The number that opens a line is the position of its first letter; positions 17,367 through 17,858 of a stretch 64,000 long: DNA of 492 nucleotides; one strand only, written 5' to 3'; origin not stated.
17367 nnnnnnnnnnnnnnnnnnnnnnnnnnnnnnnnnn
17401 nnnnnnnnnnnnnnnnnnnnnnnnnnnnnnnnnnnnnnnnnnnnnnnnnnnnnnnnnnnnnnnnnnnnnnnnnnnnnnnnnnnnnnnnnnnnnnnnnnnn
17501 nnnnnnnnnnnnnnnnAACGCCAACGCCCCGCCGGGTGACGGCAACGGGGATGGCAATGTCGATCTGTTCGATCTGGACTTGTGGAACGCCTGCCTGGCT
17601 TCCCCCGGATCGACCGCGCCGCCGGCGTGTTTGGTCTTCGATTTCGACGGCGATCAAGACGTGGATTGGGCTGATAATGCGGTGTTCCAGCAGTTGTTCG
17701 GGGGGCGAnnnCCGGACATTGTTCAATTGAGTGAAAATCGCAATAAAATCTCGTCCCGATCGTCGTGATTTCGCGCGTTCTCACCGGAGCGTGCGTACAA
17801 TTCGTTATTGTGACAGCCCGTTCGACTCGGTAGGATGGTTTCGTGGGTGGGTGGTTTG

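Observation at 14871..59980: Possible cohesin-dockerin style extracellular assembly linking nucleases and giant adhesin-like proteins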

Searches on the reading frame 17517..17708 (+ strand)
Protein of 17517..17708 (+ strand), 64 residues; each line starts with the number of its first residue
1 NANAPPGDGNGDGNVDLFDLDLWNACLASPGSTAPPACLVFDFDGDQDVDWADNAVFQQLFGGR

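Call 6: search_protein_families(library=pfam, proteins=[window:17517-17708:+], max_evalue=10)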
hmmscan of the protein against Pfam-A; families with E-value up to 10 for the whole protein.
seq(64 aa): 1 family
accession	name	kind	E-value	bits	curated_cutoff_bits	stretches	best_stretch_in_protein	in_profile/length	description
PF00404.24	Dockerin_1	-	0.00011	22.7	22.9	1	6-55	1-50/57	Dockerin type I domain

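Call 17: search_solved_structures(query=A2, max_evalue=10, show_alignments=3)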
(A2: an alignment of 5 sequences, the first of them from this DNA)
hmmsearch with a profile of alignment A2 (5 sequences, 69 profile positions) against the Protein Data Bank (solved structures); distinct sequences matched with E-value up to 10: 327 (the best 60 are shown).
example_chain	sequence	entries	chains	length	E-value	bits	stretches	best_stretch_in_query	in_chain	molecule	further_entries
1a2x_A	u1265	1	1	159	6.5e-07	32.6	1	7-58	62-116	TROPONIN C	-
2jnx_A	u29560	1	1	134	1.3e-06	31.7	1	8-65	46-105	Calcium binding protein 2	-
6hcs_A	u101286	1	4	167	1.4e-06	31.6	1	7-66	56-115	Calmodulin-1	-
2k0j_A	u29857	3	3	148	1.8e-06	31.2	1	7-66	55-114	calmodulin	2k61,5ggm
1y6w_A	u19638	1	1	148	3e-06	30.5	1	7-66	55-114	Calmodulin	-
3u0k_A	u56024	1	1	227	6.8e-06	29.3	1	7-66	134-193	RCaMP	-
1tnw_A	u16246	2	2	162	7.6e-06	29.2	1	7-64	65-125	TROPONIN C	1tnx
1ncx_A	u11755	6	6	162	7.9e-06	29.1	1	7-64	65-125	TROPONIN C | Troponin C, skeletal muscle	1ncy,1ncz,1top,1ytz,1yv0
2w49_0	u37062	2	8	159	7.9e-06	29.1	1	7-64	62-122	TROPONIN C, SKELETAL MUSCLE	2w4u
6xu4_A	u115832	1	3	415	8.2e-06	29.1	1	8-66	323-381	FGCamp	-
6xxx_AAA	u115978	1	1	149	8.9e-06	29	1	7-66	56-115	Calmodulin-1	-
5lxv_B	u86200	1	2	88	9.7e-06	28.8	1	4-32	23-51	Carbohydrate-binding protein WP_009985128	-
7xni_C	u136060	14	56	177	1.5e-05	28.2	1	7-66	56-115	Calmodulin-3 | Calmodulin-1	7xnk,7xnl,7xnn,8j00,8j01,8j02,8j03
4tnc_A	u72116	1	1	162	1.7e-05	28.1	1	7-64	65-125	TROPONIN C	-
6plm_C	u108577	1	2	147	2e-05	27.8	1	7-66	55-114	Calmodulin-2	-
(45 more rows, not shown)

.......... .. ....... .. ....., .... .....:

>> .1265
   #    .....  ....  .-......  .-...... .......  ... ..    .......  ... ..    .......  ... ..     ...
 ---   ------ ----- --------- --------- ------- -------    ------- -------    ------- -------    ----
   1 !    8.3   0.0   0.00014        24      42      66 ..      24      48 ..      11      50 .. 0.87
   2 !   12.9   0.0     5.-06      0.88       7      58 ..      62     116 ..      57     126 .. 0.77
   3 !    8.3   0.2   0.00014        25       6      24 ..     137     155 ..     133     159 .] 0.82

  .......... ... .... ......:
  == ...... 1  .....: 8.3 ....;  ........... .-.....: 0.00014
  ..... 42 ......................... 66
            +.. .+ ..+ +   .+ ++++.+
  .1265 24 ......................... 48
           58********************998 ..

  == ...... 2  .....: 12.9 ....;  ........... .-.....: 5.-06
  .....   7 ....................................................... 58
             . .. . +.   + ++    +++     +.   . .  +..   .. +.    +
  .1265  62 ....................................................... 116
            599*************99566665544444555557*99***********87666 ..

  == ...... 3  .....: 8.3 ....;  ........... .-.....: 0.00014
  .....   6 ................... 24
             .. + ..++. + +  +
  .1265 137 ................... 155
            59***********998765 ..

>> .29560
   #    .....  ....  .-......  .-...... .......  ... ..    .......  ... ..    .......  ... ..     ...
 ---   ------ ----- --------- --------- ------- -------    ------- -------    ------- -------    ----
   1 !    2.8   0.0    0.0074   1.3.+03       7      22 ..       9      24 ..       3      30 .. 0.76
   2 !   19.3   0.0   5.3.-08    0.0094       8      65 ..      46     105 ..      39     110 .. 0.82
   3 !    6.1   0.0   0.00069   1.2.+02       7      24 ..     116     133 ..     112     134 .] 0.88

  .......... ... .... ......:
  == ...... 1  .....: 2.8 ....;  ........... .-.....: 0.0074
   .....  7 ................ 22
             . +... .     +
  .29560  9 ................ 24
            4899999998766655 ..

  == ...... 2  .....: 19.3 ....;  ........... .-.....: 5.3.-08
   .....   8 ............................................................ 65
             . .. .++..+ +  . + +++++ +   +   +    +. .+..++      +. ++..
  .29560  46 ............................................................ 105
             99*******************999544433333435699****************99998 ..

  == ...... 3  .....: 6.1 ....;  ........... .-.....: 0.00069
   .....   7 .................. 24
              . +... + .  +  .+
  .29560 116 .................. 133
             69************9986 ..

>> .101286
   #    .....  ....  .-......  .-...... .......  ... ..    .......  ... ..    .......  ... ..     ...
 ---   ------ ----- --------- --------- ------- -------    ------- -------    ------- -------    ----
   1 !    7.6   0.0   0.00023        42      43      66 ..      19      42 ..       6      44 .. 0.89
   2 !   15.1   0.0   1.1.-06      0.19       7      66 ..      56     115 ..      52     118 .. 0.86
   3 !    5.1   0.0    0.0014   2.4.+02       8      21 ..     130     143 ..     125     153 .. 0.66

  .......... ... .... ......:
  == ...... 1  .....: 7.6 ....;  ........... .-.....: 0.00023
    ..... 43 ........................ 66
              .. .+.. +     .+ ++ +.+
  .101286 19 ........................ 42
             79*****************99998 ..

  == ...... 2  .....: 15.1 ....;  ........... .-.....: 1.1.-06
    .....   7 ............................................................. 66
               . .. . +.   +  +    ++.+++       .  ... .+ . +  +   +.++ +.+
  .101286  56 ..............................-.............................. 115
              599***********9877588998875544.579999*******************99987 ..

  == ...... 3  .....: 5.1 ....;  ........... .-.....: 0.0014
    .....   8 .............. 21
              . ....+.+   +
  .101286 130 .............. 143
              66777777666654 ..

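Call 48: find_homologous_proteins(query=A2, max_evalue=0.001)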
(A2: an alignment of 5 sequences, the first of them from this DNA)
Query A2 (5 sequences) (64 aa, profile of the alignment): 36 proteins with E <= 0.001 among 186 candidates.
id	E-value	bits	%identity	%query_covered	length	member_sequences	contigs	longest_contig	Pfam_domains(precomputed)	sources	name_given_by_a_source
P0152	1.0e-12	66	44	75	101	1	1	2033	-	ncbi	-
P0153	3.6e-12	64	63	25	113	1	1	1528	-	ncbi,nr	ncbi:MAG TPA: hypothetical protein PLC79_12585, partial [Phycisphaerae bacterium]|nr:hypothetical pr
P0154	7.5e-12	63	44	80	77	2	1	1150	-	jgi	jgi:hypothetical protein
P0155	2.8e-11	61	38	77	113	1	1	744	-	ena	-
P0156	1.3e-10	59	57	91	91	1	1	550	-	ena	-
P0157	1.4e-10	59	45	86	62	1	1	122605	-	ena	-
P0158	3.6e-10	58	47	91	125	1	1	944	PF00404.25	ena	-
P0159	3.7e-10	57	41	80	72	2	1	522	PF00404.25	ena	-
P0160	9.0e-10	56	43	95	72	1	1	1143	PF13517.13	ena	-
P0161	1.0e-9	56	42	89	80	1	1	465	PF00404.25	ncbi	-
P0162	1.1e-9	56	47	61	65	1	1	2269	-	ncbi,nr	ncbi:MAG: hypothetical protein KAV82_14115, partial [Phycisphaerae bacterium]|nr:hypothetical protei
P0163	1.5e-9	56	46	66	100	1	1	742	-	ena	-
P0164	3.3e-9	54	41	77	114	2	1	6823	PF14312.13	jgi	jgi:hypothetical protein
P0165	3.9e-9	54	49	64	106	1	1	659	-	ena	-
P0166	5.5e-9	54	50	59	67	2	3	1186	-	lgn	-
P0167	9.5e-9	53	61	44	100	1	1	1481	PF00404.25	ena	-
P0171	3.4e-8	51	41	53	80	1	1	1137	PF00404.25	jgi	jgi:hypothetical protein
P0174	5.3e-7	47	40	16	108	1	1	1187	PF00404.25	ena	-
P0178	8.0e-6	44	45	88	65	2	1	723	PF00404.25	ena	-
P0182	3.5e-5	42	40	97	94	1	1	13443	PF00404.25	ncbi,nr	ncbi:MAG: hypothetical protein HY718_16905 [Planctomycetes bacterium]|nr:hypothetical protein [Planc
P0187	9.2e-4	37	45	48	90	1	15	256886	PF00404.25,PF13517.13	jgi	jgi:hypothetical protein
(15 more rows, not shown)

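Call 50: search_protein_families(library=pfam, alignment_id=A5, max_evalue=0.01)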
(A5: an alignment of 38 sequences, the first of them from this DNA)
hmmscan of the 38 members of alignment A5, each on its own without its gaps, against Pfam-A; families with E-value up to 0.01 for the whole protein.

A. member 1, seq(64 aa): 1 family
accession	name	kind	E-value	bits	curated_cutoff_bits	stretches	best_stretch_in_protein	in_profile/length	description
PF00404.24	Dockerin_1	-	0.00011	22.7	22.9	1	6-55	1-50/57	Dockerin type I domain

B. families by the number of members that match (of 38 scanned): 13 families
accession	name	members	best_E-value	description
PF00404.24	Dockerin_1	24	2.3e-07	Dockerin type I domain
PF13517.12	FG-GAP_3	13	3.9e-06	FG-GAP-like repeat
PF00036.39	EF-hand_1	4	3.2e-05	EF hand domain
PF13499.12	EF-hand_7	4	0.00025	EF-hand domain pair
PF13405.12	EF-hand_6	3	0.00059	EF-hand domain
PF01839.29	FG-GAP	2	0.00011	FG-GAP repeat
PF13202.12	EF-hand_5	2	0.00031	EF hand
PF14312.12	FG-GAP_2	1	2.3e-10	FG-GAP repeat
PF07679.22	I-set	1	0.00037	Immunoglobulin I-set domain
PF07589.16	PEP-CTERM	1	0.00067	PEP-CTERM motif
PF13833.12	EF-hand_8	1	0.0028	EF-hand domain pair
PF21829.1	DUF6889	1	0.0073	Family of unknown function (DUF6889)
PF13540.12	RCC1_2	1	0.0091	Regulator of chromosome condensation (RCC1) repeat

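Call 78: find_encoding_contigs(protein=P0157, flank=10000, max_places=2)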
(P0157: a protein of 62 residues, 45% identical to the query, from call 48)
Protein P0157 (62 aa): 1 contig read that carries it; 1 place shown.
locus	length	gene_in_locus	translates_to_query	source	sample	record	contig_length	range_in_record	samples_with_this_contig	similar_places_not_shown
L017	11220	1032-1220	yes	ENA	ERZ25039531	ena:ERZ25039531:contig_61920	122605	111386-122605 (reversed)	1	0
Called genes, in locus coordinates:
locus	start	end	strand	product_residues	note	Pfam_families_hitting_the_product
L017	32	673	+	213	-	-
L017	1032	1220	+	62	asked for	-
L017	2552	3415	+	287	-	PF07731:Cu-oxidase_2 (weak)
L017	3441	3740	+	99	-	-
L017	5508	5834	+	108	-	-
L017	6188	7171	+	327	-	-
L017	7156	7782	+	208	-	PF00873:ACR_tran (weak)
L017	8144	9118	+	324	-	PF00873:ACR_tran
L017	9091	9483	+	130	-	-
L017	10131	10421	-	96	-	PF01578:Cytochrom_C_asm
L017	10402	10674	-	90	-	-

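Call 79: find_encoding_contigs(protein=P0187, flank=10000, max_places=3)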
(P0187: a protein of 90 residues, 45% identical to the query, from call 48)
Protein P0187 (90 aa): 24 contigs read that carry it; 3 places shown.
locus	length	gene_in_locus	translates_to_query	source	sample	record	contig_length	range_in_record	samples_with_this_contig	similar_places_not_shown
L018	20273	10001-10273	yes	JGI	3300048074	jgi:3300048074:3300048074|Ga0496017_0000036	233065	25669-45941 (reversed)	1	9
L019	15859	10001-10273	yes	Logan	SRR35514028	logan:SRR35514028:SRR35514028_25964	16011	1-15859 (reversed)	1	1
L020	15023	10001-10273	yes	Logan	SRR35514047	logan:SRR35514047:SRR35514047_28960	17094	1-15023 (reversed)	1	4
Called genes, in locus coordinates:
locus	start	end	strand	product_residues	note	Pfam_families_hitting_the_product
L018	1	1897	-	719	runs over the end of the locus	PF02897:Peptidase_S9_N, PF00326:Peptidase_S9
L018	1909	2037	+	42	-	-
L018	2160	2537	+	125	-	-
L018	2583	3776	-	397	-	PF01694:Rhomboid, PF13174:TPR_6 (faint), PF13432:TPR_16 (faint), PF13525:YfiO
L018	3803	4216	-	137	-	PF08899:DUF1844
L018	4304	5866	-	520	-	-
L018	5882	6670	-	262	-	PF00535:Glycos_transf_2, PF13641:Glyco_tranf_2_3 (weak)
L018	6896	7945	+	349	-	-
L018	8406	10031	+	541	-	-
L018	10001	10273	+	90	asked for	PF13517:FG-GAP_3 (faint), PF00404:Dockerin_1 (faint)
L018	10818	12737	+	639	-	-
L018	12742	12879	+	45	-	-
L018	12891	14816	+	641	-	-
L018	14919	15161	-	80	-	PF01176:eIF-1a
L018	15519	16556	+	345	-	PF02154:FliM, PF01052:FliMN_C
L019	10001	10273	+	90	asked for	PF13517:FG-GAP_3 (faint), PF00404:Dockerin_1 (faint)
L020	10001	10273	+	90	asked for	PF13517:FG-GAP_3 (faint), PF00404:Dockerin_1 (faint)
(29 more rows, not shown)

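Call 80: find_encoding_contigs(protein=P0182, flank=10000, max_places=2)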
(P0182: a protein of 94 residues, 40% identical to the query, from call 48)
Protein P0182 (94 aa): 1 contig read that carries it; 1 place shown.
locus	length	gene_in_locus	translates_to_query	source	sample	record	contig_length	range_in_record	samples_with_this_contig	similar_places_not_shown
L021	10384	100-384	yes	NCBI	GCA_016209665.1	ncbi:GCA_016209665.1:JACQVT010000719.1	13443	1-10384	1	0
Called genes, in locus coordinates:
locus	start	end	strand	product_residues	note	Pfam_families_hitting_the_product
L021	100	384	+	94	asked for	PF00404:Dockerin_1 (weak)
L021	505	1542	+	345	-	PF25852:DUF6242_C (faint)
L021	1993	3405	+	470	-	PF01773:Nucleos_tra2_N, PF07670:Gate, PF07662:Nucleos_tra2_C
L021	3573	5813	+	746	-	-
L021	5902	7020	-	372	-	-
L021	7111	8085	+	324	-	PF13768:VWA_3 (faint)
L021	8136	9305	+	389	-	PF13424:TPR_12 (faint), PF07719:TPR_2 (faint), PF13174:TPR_6 (faint), PF13176:TPR_7 (faint)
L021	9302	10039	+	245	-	PF01618:MotA_ExbB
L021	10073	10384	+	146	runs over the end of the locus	PF02472:ExbD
